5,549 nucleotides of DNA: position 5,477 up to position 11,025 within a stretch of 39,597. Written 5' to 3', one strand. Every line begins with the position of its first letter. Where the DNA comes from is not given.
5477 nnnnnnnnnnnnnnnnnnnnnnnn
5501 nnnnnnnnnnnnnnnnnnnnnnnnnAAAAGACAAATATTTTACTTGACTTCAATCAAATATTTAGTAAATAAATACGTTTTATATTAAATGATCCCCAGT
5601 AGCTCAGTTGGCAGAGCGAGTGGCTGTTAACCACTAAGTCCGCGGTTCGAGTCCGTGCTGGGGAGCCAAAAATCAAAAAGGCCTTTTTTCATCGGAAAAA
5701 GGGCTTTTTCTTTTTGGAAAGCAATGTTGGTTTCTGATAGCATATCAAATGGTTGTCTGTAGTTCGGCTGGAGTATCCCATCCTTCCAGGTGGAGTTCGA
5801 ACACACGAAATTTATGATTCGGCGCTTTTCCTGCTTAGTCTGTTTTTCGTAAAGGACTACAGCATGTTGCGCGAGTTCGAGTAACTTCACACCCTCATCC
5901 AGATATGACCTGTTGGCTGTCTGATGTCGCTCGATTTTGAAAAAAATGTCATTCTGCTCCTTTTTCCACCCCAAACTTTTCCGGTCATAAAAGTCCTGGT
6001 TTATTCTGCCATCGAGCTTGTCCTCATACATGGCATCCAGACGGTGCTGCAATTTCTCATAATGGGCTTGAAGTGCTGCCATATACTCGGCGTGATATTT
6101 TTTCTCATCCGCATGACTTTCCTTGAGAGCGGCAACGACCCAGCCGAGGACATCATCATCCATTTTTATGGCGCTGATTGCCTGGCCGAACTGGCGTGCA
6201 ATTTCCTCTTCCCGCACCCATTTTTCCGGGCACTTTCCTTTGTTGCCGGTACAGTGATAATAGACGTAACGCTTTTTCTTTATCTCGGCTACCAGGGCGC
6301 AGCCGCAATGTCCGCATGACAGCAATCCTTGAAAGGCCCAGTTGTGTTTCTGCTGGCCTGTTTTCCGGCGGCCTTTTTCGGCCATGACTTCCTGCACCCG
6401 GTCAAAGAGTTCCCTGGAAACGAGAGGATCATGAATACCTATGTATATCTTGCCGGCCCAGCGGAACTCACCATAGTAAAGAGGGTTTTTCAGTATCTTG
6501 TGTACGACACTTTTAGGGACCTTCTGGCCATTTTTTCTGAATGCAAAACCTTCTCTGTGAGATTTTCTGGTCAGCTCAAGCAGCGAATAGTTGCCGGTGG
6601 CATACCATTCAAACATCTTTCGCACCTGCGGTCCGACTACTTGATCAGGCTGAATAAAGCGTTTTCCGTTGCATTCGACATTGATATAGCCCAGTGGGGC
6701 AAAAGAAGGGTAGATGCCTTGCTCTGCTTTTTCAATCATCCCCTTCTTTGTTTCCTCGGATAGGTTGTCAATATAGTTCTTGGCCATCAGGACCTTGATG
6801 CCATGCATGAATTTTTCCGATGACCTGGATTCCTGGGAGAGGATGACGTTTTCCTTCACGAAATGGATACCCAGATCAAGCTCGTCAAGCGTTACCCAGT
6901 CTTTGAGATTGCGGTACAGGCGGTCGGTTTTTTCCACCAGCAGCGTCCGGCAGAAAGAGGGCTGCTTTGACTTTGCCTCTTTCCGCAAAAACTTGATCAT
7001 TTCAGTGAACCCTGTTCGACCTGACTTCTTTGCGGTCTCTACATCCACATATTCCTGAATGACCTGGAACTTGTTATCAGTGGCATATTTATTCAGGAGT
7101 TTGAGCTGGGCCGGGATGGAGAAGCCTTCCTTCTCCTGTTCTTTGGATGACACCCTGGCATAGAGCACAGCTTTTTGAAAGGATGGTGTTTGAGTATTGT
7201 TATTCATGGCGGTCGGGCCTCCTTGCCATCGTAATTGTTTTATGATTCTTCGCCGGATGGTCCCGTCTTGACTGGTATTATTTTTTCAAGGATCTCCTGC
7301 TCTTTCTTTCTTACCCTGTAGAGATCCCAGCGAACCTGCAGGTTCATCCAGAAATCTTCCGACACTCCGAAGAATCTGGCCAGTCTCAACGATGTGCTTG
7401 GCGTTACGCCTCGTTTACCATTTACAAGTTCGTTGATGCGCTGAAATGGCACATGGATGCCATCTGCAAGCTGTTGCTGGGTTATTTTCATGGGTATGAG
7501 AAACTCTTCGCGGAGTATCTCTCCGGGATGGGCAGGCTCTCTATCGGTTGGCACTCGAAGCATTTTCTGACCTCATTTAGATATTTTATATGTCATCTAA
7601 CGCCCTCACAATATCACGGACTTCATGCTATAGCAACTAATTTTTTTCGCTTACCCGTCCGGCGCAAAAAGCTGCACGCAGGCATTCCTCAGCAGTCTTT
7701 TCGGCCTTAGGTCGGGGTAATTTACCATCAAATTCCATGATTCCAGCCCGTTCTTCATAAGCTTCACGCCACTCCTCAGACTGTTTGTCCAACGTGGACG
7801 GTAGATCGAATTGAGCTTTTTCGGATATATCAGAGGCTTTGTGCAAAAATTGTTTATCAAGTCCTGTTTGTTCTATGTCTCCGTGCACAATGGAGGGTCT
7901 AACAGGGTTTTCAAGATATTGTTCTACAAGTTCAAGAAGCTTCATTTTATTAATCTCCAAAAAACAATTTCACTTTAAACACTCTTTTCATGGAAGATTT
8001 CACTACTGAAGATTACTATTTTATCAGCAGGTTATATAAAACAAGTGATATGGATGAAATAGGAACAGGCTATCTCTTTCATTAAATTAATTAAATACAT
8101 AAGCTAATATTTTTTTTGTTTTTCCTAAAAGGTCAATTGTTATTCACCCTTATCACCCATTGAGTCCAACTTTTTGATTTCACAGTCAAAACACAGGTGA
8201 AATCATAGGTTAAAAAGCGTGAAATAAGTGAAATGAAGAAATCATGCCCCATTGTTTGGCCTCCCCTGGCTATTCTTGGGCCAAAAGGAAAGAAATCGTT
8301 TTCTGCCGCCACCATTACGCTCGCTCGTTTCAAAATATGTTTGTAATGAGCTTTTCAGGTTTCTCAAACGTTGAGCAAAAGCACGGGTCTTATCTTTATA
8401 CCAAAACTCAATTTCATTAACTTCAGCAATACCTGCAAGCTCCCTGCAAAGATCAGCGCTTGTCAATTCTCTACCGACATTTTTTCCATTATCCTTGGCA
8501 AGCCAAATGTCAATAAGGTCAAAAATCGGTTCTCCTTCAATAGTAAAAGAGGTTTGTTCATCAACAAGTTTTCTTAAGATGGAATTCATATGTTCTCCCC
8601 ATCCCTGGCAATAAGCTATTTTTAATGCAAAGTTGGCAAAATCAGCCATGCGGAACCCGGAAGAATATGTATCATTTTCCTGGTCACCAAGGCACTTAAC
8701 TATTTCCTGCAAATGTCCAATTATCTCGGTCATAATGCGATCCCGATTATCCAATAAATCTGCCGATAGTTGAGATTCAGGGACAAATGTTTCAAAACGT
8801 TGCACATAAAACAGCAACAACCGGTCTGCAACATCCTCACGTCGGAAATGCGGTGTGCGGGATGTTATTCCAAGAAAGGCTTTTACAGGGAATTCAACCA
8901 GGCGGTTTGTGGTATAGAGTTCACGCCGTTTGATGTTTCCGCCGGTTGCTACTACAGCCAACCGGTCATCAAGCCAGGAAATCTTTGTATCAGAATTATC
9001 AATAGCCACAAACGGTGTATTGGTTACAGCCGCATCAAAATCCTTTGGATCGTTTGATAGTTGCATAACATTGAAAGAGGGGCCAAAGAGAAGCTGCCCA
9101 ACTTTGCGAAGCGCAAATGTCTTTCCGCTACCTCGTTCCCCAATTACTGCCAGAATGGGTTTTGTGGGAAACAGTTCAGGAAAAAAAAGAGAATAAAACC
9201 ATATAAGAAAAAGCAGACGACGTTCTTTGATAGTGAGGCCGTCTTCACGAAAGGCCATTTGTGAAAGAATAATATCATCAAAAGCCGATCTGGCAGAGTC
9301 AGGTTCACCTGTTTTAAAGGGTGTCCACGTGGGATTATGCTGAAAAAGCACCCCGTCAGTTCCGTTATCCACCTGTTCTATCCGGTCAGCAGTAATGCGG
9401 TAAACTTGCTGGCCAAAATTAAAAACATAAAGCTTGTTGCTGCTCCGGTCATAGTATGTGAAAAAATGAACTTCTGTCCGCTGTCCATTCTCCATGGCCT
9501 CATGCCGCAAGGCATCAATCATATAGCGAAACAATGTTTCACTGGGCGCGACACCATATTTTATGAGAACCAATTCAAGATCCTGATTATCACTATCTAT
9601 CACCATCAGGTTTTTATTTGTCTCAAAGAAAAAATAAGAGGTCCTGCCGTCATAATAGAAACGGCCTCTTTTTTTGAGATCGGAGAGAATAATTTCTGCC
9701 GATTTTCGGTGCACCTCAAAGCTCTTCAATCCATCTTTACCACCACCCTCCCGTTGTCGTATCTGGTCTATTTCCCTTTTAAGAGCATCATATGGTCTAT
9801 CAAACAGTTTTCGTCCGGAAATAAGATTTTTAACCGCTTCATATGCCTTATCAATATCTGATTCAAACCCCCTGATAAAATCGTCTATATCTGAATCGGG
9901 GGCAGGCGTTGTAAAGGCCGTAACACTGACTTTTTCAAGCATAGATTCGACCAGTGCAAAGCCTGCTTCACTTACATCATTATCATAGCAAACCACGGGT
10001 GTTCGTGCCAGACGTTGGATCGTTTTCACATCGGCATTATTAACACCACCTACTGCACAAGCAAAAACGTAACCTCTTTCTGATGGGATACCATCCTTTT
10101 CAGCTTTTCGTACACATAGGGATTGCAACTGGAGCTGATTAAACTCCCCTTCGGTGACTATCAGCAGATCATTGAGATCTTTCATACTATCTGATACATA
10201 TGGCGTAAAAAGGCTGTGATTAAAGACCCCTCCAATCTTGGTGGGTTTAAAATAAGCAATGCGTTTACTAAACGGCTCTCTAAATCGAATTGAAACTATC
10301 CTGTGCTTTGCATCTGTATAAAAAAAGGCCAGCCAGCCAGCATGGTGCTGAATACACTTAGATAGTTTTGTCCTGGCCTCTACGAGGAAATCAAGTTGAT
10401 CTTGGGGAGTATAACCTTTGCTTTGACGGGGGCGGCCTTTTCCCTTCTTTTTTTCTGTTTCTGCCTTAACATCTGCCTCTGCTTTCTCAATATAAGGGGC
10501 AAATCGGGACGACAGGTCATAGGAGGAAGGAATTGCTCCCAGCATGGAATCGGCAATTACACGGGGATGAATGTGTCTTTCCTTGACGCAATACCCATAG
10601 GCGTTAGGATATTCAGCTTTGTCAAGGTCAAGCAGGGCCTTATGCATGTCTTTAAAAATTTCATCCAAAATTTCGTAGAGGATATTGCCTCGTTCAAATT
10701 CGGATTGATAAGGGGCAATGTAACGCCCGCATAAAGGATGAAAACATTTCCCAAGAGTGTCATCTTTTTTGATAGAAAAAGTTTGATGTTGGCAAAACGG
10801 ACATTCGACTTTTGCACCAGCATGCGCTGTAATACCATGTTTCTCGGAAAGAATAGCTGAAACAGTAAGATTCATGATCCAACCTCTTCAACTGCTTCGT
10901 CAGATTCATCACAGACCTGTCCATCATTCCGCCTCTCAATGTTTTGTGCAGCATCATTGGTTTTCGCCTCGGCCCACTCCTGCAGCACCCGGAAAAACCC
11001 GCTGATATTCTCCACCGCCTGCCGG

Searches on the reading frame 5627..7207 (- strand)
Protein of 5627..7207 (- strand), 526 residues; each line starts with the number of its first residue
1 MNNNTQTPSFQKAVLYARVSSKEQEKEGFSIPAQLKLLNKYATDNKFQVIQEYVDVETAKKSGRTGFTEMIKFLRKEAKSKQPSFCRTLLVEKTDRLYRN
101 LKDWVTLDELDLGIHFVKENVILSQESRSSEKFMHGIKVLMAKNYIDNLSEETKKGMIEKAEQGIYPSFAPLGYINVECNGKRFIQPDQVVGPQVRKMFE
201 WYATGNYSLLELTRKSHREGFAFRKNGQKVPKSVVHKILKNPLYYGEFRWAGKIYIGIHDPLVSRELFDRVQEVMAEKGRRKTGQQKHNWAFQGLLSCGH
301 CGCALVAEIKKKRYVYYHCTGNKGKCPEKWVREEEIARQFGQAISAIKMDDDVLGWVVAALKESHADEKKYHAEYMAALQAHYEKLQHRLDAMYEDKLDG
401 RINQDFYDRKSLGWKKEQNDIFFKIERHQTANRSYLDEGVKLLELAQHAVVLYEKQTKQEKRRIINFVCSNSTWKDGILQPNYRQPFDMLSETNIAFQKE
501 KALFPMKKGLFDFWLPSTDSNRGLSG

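Call 9: search_protein_families(library=pfam, proteins=[window:5627-7207:-], max_evalue=0.001)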
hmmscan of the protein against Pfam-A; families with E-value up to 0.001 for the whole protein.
window:5627-7207:- (526 aa): 3 families
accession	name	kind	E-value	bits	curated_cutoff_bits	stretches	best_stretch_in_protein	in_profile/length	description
PF00239.26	Resolvase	-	5.3e-23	82.2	23.3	1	13-164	1-143/145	Resolvase, N terminal domain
PF07508.19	Recombinase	-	1.1e-13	51.7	21.1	1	193-277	5-101/102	Recombinase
PF13408.12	Zn_ribbon_recom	-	4.1e-10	40.3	25.3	1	292-342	2-55/58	Recombinase zinc beta ribbon domain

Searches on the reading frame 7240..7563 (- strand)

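Call 10: search_protein_families(library=pfam, proteins=[window:7240-7563:-], max_evalue=0.001)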
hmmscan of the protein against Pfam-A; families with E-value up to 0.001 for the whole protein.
window:7240-7563:- (107 aa): 2 families
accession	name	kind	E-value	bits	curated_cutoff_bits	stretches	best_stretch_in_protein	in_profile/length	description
PF01381.28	HTH_3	-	4.4e-11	43.1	23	1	22-72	5-55/55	Helix-turn-helix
PF13560.12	HTH_31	-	0.0004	21.1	27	1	27-70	15-59/64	Helix-turn-helix domain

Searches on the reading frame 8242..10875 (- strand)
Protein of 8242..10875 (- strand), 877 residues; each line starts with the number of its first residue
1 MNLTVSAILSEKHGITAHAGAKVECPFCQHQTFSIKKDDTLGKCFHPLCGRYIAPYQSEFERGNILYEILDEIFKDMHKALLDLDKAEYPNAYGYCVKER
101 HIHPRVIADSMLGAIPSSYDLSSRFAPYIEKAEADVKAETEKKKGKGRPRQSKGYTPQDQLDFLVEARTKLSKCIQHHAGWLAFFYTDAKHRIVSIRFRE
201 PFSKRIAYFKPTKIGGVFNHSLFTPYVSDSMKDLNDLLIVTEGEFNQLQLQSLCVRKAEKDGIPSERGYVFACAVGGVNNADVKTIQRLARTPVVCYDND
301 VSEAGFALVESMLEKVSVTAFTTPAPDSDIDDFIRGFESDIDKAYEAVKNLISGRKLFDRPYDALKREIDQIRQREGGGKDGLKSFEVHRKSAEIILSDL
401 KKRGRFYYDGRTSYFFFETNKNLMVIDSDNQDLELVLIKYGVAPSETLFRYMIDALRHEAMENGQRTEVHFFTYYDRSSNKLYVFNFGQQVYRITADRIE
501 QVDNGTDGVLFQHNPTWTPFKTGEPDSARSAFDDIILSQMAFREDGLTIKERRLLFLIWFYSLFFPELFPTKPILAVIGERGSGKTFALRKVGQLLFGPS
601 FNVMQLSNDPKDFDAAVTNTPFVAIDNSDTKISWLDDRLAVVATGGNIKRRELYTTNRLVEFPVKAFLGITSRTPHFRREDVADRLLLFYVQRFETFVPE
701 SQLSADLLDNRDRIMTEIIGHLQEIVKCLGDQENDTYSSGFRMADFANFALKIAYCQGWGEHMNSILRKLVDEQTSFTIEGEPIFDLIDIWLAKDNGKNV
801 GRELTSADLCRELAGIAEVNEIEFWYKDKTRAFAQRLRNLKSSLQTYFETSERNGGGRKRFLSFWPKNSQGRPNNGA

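Call 9: search_protein_families(library=pfam, proteins=[window:8242-10875:-], max_evalue=0.001)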
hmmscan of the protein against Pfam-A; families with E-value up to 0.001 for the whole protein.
window:8242-10875:- (877 aa): 0 families

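Call 11: search_protein_families(library=padloc, proteins=[window:8242-10875:-], max_evalue=0.001)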
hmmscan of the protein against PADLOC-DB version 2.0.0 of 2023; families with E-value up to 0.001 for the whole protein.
window:8242-10875:- (877 aa): 0 families

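Call 78: search_protein_families(library=ncbifam, proteins=[window:8242-10875:-], max_evalue=0.001)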
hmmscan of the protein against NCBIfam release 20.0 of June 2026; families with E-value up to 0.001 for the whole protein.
window:8242-10875:- (877 aa): 0 families

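Call 86: search_protein_families(library=phrogs, proteins=[window:8242-10875:-], max_evalue=0.001)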
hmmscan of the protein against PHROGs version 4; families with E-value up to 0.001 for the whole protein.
window:8242-10875:- (877 aa): 1 family
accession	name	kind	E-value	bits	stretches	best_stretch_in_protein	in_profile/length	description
phrog_47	-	DNA, RNA and nucleotide metabolism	1e-12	48.4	1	23-372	51-356/947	DNA primase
